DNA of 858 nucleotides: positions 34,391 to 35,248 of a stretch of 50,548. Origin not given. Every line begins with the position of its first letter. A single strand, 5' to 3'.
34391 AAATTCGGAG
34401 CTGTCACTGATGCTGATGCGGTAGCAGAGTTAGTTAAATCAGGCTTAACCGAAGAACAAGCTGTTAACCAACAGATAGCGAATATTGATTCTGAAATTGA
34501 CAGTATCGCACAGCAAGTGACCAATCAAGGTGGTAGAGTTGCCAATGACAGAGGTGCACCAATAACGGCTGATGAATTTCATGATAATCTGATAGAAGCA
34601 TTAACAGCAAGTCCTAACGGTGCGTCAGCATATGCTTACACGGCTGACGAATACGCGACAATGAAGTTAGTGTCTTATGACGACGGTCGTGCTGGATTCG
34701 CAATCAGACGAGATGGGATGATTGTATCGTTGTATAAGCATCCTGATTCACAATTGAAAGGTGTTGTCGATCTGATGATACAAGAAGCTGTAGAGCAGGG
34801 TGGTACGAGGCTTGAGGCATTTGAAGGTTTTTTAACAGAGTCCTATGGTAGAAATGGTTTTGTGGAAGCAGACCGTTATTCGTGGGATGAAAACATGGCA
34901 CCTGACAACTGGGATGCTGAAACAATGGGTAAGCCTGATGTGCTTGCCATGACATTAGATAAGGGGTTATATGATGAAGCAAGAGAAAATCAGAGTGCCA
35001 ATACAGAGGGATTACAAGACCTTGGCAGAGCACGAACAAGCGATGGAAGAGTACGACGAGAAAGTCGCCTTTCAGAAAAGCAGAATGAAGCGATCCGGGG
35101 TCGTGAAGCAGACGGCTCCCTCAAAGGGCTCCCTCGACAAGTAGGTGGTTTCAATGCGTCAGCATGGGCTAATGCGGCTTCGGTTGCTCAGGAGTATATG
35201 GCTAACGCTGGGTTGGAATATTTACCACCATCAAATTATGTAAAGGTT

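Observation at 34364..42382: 8-kb gene for a 2,672-aa polyvalent virion protein stacking at least four enzyme-like modules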

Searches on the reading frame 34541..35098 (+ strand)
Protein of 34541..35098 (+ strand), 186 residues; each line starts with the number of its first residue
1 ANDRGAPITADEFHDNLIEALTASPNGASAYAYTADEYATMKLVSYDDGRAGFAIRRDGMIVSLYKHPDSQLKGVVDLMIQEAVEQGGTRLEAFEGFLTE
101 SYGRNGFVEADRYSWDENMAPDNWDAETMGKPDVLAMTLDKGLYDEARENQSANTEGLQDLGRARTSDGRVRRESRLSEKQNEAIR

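Call 27: search_solved_structures(query=A1, max_evalue=10, show_alignments=2)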
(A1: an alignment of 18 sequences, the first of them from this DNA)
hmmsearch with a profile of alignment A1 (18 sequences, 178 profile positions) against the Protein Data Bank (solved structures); distinct sequences matched with E-value up to 10: 3.
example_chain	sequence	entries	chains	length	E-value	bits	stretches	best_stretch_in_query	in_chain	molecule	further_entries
2kcw_A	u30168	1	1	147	0.12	15.2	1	48-119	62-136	Uncharacterized acetyltransferase yjaB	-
5iww_D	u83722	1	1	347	0.89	12.4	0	96-116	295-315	PLS9-PPR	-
2rbb_A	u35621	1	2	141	1.8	11.4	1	67-91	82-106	Glyoxalase/bleomycin resistance protein/dioxygenase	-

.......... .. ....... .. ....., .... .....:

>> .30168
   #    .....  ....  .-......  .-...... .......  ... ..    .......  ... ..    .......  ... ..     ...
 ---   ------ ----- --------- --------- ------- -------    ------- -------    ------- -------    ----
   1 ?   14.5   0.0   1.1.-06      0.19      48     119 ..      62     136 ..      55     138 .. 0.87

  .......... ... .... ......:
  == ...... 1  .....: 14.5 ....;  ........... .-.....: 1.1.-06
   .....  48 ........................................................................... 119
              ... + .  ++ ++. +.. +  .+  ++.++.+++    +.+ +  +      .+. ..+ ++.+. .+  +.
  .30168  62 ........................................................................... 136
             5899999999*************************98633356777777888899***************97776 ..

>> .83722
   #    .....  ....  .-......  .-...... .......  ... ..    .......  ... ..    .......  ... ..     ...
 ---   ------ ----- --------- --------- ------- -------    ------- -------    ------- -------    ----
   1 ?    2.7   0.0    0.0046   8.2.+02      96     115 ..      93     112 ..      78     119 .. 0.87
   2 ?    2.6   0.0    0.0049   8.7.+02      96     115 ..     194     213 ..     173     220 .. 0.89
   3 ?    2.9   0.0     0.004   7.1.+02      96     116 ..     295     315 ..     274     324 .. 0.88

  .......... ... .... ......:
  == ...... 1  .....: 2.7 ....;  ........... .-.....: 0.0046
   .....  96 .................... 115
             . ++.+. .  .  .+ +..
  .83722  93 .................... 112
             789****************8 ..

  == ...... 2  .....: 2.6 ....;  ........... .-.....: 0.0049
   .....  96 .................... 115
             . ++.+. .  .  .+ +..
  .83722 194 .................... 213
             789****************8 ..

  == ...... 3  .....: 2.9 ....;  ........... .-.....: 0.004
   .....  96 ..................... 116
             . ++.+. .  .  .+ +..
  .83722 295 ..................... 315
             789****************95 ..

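Call 34: search_protein_families(library=pfam, alignment_id=A1, max_evalue=10)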
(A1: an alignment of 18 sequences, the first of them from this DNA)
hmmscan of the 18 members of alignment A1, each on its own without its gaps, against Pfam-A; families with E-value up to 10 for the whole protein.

A. member 1, seq(186 aa): 0 families

B. families by the number of members that match (of 18 scanned): 6 families
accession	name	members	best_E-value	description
PF19556.4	PRTRC_E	1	0.037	PRTRC system protein E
PF25687.1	Mycobacteriophage_Gene3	1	0.064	Mycobacteriophage Gene 3 protein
PF03009.23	GDPD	1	0.16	Glycerophosphoryl diester phosphodiesterase family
PF12616.13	DUF3775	1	0.18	Protein of unknown function (DUF3775)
PF00673.26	Ribosomal_L5_C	1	0.2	ribosomal L5P family C-terminus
PF21996.1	HisZ-like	1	0.3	Histidyl-tRNA synthetase HisZ, C-terminal domain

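Call 92: find_homologous_proteins(query=A1, max_evalue=0.01)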
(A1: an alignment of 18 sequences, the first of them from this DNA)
Query A1 (18 sequences) (186 aa, profile of the alignment): 7 proteins with E <= 0.01 among 5962 candidates.
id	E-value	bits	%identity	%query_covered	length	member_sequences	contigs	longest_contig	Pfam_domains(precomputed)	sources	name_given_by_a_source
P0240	1.7e-29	121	40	49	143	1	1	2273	-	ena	-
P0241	3.2e-26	110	37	65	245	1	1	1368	-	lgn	-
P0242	1.0e-25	108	42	48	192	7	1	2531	-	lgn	-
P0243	2.4e-25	107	42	62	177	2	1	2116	-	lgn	-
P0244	1.2e-24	105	38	56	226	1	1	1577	-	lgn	-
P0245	9.1e-16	76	39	48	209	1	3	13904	-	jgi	jgi:hypothetical protein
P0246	6.7e-14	70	29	65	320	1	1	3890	-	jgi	-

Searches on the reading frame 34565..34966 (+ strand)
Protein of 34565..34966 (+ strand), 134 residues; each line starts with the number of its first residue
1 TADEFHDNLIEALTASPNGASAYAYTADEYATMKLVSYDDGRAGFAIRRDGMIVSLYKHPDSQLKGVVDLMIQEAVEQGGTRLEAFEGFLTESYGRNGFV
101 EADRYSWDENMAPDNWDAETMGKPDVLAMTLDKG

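Call 95: search_solved_structures(query=A7, max_evalue=10, show_alignments=2)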
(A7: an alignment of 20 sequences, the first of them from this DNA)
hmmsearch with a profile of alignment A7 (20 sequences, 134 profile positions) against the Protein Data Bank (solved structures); distinct sequences matched with E-value up to 10: 10.
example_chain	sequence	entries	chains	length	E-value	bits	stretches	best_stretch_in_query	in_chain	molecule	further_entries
2kcw_A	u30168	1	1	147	0.0022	21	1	39-113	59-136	Uncharacterized acetyltransferase yjaB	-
2o1b_A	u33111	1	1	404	0.066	16.3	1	27-99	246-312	Aminotransferase, class I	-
4wls_A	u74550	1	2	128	0.12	15.4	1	25-70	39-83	HTH-type transcriptional regulator CueR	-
1q05_A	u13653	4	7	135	0.14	15.2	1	25-70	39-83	Transcriptional regulator cueR | HTH-type transcriptional regulator CueR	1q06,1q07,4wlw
6ldi_G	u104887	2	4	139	0.15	15.1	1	25-70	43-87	HTH-type transcriptional regulator CueR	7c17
6xh7_G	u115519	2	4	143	0.16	15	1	25-70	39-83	HTH-type transcriptional regulator CueR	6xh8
1u6m_A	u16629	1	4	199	0.3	14.2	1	80-120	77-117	acetyltransferase, GNAT family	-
6fwv_A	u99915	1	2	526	0.37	13.8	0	25-87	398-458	Collagen Adhesion protein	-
8f6q_A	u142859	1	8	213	0.4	13.7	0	55-81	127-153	C8-71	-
6mvf_A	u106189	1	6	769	1.2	12.2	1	24-77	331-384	Beta-galactosidase/beta-glucuronidase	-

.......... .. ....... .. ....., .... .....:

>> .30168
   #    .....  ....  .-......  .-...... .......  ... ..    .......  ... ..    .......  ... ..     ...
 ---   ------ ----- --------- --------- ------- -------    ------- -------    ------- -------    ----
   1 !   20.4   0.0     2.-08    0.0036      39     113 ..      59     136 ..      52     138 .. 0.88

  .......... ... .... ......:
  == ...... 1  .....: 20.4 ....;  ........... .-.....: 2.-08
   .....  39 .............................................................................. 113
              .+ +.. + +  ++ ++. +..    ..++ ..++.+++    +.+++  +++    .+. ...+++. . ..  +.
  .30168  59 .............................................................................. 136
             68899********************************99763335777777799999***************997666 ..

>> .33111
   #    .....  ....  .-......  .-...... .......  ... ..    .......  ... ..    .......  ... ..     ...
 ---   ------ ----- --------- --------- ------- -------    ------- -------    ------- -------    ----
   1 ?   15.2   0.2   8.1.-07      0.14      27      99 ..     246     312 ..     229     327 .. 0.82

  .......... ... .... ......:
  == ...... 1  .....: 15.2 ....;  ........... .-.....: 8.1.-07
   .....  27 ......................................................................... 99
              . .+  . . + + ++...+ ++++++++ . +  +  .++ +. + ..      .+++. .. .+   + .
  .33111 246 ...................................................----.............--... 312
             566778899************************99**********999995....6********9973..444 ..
